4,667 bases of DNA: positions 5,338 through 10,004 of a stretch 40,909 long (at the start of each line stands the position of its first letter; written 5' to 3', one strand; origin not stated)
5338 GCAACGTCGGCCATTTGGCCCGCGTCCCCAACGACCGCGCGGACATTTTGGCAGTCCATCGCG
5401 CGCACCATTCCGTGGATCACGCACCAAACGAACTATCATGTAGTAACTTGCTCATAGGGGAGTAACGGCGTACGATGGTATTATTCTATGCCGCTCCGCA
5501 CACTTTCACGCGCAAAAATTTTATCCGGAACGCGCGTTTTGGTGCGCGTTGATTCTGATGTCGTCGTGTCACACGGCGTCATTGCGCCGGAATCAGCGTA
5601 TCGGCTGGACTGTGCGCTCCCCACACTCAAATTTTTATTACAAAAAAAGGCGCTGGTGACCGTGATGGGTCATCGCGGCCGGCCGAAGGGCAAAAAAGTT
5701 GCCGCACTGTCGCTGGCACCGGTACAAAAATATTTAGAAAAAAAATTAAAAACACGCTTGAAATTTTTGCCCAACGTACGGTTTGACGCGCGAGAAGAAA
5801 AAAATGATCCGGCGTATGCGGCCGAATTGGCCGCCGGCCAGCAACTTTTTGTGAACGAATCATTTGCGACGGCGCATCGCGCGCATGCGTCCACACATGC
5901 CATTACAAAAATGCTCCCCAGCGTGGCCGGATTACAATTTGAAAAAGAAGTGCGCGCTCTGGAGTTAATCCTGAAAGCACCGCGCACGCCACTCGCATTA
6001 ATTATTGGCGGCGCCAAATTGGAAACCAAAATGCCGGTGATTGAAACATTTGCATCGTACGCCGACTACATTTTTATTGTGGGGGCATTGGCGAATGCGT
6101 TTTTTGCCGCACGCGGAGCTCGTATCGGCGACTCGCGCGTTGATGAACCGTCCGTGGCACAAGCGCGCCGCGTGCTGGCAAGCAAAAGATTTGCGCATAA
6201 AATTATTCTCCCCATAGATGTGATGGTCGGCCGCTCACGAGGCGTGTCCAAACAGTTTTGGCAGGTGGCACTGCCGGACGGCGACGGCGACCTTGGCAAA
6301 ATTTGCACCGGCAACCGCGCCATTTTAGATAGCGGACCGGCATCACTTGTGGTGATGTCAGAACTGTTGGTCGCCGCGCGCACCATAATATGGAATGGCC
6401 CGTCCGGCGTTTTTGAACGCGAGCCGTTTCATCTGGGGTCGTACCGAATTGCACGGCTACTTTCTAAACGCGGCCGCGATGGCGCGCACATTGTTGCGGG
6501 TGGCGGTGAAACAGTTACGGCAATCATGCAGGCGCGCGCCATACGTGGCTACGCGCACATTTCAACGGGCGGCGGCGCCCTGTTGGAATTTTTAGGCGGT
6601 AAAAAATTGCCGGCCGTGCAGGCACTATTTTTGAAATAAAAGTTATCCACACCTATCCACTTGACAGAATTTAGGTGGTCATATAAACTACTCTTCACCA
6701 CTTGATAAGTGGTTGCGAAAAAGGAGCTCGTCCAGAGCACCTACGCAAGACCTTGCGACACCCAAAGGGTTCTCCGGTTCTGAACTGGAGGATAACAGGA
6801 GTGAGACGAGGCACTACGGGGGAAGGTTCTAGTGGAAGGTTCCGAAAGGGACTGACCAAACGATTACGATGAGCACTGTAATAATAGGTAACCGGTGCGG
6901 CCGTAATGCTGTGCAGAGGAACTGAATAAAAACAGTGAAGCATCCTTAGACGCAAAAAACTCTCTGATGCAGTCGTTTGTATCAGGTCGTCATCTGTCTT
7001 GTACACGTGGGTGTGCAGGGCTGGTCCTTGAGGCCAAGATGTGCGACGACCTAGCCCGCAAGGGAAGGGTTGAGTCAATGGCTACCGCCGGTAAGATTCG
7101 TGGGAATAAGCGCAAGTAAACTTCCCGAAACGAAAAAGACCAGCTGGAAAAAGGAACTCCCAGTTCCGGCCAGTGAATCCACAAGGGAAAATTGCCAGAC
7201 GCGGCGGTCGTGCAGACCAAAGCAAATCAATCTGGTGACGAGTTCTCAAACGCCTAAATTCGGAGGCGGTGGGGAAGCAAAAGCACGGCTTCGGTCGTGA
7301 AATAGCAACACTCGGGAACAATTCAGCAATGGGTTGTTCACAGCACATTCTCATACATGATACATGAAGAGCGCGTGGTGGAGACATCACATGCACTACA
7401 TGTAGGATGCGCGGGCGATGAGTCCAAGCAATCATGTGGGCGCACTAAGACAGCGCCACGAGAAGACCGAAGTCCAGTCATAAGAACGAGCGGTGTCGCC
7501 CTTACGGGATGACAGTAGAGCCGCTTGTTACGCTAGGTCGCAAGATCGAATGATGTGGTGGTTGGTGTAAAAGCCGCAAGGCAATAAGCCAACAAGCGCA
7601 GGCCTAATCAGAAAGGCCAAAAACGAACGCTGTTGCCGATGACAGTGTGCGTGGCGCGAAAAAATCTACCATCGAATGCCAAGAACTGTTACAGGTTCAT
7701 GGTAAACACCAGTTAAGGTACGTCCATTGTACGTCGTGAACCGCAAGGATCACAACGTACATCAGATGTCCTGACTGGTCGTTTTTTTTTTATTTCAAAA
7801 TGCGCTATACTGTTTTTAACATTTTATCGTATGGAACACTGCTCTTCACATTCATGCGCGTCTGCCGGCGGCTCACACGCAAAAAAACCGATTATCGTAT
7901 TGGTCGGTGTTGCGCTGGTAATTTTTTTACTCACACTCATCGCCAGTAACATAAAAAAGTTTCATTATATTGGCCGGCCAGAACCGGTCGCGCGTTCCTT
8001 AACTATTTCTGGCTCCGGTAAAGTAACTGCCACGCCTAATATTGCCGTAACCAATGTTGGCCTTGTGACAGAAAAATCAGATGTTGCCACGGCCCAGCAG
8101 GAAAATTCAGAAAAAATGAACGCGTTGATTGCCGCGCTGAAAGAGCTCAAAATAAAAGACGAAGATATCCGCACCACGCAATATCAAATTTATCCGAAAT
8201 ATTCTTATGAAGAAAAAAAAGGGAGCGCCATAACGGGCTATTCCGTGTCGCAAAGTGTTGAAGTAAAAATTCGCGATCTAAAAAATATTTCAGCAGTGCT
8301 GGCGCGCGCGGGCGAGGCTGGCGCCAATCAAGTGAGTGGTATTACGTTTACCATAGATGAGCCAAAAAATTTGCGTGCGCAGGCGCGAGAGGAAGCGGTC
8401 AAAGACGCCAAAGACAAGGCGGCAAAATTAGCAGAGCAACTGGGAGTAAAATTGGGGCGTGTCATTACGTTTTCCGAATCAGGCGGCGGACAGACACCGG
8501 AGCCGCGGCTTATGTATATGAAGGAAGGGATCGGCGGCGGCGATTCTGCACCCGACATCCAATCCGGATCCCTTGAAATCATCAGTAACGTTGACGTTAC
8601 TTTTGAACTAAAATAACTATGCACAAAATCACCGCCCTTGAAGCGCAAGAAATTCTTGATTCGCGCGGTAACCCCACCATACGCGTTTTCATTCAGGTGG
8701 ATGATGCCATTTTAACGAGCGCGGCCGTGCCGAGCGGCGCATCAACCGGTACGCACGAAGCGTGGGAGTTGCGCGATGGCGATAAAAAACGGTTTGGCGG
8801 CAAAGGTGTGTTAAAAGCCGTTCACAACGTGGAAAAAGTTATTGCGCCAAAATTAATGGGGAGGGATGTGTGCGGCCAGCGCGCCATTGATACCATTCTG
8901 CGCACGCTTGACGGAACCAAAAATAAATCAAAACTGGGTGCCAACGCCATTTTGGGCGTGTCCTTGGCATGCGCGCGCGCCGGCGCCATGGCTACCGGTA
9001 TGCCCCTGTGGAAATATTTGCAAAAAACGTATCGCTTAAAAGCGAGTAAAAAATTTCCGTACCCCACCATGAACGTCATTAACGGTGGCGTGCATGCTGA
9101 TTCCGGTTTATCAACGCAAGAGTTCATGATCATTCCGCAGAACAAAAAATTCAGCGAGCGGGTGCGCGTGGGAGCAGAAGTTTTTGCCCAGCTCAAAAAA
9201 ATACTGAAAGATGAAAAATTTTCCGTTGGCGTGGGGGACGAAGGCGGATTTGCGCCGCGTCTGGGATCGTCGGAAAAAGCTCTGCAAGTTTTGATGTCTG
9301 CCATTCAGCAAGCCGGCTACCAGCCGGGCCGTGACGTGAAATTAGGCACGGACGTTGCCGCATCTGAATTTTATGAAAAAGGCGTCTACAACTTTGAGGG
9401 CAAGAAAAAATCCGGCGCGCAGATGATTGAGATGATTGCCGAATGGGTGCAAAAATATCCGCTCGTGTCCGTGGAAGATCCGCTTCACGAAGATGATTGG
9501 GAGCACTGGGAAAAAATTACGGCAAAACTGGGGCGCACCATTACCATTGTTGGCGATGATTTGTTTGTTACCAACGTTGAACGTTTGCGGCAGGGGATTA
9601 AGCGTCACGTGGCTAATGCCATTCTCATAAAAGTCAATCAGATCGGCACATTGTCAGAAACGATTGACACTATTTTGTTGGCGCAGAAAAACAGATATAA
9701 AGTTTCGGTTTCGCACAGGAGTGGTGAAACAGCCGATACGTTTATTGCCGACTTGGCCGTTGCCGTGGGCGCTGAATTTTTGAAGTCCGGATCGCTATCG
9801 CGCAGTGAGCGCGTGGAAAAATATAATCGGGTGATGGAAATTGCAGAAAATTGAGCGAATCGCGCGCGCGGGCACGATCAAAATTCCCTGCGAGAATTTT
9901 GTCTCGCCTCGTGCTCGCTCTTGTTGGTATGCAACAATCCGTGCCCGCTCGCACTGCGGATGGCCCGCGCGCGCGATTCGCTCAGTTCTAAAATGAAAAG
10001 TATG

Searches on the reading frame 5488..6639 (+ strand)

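Call 58: search_protein_families(library=pfam, proteins=[window:5488-6639:+], max_evalue=0.00001)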
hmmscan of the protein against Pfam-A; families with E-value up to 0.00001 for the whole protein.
window:5488-6639:+ (383 aa): 1 family
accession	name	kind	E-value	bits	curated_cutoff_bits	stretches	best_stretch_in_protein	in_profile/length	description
PF00162.24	PGK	-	5.6e-92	309.1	27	2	93-372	108-379/379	Phosphoglycerate kinase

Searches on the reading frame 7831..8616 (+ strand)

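Call 58: search_protein_families(library=pfam, proteins=[window:7831-8616:+], max_evalue=0.00001)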
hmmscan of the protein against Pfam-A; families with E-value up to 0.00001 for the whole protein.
window:7831-8616:+ (261 aa): 1 family
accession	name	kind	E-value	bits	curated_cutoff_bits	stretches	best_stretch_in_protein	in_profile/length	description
PF04402.19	SIMPL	-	2.3e-58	198.3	25.2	1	57-258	1-205/205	Protein of unknown function (DUF541)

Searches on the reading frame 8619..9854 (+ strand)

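Call 58: search_protein_families(library=pfam, proteins=[window:8619-9854:+], max_evalue=0.00001)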
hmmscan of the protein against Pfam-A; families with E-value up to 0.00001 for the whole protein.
window:8619-9854:+ (411 aa): 3 families
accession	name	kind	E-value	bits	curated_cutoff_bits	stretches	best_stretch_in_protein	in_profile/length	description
PF00113.28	Enolase_C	-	3.9e-100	335.4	21.5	1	145-410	3-279/296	Enolase, C-terminal TIM barrel domain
PF03952.21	Enolase_N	-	4.6e-55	185.8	35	1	4-134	1-131/131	Enolase, N-terminal domain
PF13378.12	MR_MLE_C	-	1.4e-07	31.9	29.4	1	267-385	58-171/219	Enolase C-terminal domain-like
